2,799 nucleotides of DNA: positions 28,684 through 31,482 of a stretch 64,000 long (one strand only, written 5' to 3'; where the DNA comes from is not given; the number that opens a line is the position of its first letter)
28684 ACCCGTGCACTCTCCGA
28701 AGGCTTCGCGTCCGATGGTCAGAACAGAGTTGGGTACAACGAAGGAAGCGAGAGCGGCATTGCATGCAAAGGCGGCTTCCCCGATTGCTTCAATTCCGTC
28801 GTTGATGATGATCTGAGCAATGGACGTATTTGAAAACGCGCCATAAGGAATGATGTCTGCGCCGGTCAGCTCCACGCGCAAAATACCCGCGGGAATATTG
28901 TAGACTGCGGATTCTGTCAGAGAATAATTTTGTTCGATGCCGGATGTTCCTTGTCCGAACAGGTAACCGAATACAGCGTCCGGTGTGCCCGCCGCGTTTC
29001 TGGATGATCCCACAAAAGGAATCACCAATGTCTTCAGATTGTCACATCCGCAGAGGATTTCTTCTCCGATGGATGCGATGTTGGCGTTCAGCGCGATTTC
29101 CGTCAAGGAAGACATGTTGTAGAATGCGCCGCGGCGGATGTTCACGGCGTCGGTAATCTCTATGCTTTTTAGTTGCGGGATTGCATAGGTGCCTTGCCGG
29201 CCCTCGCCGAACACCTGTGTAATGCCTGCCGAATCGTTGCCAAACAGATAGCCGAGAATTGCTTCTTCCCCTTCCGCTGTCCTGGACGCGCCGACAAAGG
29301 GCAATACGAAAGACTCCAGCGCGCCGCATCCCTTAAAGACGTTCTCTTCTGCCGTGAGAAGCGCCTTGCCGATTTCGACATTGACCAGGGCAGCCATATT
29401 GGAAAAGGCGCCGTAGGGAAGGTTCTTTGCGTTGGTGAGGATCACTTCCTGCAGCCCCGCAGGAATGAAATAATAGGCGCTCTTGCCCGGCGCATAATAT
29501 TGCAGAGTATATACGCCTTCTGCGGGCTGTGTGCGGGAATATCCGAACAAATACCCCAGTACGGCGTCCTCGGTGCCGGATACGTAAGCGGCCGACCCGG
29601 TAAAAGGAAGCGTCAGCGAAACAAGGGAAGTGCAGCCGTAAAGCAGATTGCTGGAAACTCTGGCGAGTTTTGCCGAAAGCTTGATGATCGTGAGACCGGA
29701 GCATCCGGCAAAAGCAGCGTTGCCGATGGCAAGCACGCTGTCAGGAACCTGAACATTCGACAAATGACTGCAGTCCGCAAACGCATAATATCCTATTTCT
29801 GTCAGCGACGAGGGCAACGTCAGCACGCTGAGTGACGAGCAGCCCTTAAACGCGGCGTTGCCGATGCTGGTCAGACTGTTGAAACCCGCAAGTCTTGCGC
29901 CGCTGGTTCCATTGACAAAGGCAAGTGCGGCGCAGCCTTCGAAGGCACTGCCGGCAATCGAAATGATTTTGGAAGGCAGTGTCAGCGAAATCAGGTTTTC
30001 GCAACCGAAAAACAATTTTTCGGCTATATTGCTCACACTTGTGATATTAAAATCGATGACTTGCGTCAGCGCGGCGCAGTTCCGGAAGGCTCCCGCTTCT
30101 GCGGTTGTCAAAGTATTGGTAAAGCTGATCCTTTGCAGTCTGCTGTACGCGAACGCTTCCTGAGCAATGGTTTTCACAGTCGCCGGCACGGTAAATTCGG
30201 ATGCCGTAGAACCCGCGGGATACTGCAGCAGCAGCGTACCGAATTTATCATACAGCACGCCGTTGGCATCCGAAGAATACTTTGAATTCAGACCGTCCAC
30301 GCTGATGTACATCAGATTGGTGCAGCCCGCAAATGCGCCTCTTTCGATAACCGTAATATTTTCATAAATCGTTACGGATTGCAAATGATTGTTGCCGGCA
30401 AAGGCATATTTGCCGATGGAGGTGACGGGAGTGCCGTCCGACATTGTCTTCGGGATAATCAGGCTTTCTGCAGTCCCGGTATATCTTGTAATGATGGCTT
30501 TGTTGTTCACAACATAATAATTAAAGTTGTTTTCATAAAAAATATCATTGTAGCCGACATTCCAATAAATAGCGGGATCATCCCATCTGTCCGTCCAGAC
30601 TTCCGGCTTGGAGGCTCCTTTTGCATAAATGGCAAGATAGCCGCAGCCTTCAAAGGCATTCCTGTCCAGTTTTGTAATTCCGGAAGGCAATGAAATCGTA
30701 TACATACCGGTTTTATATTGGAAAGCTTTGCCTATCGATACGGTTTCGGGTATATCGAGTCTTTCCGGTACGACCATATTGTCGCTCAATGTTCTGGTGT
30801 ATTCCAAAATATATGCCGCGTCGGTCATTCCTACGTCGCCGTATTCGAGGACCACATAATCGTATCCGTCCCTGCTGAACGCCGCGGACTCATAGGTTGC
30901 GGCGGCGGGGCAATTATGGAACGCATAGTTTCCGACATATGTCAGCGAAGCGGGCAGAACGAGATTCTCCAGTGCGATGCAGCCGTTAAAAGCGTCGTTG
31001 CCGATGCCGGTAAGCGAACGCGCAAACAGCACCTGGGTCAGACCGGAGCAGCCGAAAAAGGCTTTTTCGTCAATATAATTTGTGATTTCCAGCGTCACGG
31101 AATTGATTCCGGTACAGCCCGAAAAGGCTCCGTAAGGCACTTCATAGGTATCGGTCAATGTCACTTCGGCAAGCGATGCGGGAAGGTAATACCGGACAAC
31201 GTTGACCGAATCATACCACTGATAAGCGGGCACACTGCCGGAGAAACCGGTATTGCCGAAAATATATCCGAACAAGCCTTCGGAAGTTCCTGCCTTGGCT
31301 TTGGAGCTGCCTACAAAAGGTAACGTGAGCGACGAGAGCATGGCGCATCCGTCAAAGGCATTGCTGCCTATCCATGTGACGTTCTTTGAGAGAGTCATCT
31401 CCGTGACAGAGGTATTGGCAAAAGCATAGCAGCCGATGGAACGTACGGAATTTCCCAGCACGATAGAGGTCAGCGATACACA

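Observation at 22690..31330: A 17-fold periodic PF(V/I)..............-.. module interleaved with the LRRs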

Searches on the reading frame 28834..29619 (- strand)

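Call 68: search_protein_families(library=pfam, proteins=[window:28834-29619:-], max_evalue=0.01)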
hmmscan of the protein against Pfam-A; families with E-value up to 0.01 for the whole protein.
window:28834-29619:- (262 aa): 2 families
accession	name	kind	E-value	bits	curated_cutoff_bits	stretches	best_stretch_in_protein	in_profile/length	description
PF13306.12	LRR_5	-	4.6e-14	52.9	27.7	2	149-201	12-64/127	BspA type Leucine rich repeat region (6 copies)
PF13855.12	LRR_8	-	0.0001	22.4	27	1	159-199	14-55/61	Leucine rich repeat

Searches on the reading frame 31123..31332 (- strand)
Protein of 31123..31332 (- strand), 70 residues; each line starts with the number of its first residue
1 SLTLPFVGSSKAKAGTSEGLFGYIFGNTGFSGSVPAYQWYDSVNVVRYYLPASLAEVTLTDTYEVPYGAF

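Call 9: search_protein_families(library=pfam, proteins=[window:31123-31332:-], max_evalue=10)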
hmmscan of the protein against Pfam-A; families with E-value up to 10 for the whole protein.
seq(70 aa): 0 families

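Call 12: search_solved_structures(query=A1, max_evalue=10, show_alignments=3)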
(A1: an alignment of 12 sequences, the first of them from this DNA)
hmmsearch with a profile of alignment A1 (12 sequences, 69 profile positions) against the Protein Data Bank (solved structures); distinct sequences matched with E-value up to 10: 2.
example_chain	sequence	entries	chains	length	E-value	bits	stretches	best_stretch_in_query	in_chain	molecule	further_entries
9r1q_A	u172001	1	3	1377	0.012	18.9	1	2-60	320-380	Spike protein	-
7zal_AAA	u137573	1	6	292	2.8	11.4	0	44-63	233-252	Crov539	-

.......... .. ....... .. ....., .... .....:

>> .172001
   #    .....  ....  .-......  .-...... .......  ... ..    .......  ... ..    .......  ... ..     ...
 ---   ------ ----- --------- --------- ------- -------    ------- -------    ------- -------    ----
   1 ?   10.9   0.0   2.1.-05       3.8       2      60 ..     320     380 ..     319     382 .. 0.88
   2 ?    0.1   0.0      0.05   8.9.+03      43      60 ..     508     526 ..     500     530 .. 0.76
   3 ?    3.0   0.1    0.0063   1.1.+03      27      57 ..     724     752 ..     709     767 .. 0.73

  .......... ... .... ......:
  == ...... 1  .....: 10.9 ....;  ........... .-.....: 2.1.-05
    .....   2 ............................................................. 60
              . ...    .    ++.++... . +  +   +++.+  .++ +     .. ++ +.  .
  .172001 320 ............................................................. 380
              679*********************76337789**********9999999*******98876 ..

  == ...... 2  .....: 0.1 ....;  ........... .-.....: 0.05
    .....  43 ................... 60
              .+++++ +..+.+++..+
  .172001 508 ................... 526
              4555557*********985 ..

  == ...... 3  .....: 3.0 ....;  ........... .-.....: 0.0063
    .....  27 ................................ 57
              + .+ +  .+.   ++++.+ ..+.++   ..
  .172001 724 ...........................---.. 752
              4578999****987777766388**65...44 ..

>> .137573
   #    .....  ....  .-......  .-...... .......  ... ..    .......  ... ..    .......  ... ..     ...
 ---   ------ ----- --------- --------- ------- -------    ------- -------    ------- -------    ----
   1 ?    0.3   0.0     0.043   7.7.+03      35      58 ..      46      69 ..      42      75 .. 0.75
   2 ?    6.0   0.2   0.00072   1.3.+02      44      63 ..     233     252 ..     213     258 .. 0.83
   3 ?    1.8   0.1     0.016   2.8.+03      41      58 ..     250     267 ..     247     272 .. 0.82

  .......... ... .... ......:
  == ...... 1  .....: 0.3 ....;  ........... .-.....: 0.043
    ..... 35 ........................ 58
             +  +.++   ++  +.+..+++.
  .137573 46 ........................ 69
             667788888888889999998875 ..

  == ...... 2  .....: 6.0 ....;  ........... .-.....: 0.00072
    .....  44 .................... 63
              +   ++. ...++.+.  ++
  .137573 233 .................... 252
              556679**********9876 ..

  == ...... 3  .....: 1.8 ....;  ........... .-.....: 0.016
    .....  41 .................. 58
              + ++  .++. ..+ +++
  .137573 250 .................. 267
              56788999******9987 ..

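Call 18: search_protein_representatives(alignment_id=A1)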
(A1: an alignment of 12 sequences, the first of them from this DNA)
Query: 12 sequences, 69 profile positions. Proteins with E-value up to 0.001 (for the whole library): 4041; up to 1e-10: 1763; up to 1e-30: 315. The best 150 are listed.
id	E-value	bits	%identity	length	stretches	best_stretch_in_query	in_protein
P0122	4.3e-293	962.3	-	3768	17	1-69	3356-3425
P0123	2.7e-202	671.4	-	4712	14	2-69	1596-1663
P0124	4.1e-152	510.6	-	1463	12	2-69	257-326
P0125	2.0e-117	399.5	-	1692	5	1-69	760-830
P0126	9.2e-116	394.2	-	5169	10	2-69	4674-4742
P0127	7.8e-107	365.6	-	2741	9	2-69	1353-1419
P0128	8.4e-104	355.9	-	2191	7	2-69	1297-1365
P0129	4.7e-101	347.1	-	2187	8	1-69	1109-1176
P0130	9.0e-86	298.1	-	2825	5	1-69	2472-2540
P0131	7.0e-85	295.2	-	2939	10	1-69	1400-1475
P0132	1.2e-84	294.5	-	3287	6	1-69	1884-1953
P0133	4.1e-82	286.4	-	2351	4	2-69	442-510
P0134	1.5e-81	284.5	-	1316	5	2-69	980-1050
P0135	1.2e-78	275.3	-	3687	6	1-69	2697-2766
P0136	2.2e-78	274.4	-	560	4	1-69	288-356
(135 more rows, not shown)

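Call 75: search_protein_families(library=ncbifam, proteins=[window:31123-31332:-], max_evalue=10)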
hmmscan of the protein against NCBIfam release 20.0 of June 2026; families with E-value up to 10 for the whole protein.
seq(70 aa): 1 family
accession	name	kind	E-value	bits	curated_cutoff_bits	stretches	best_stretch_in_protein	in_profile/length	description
TIGR03991.1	alt_bact_glmU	hypoth_equivalog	0.24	10.7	225.3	1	13-50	327-364/394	UDP-N-acetylglucosamine diphosphorylase/glucosamine-1-phosphate N-acetyltransferase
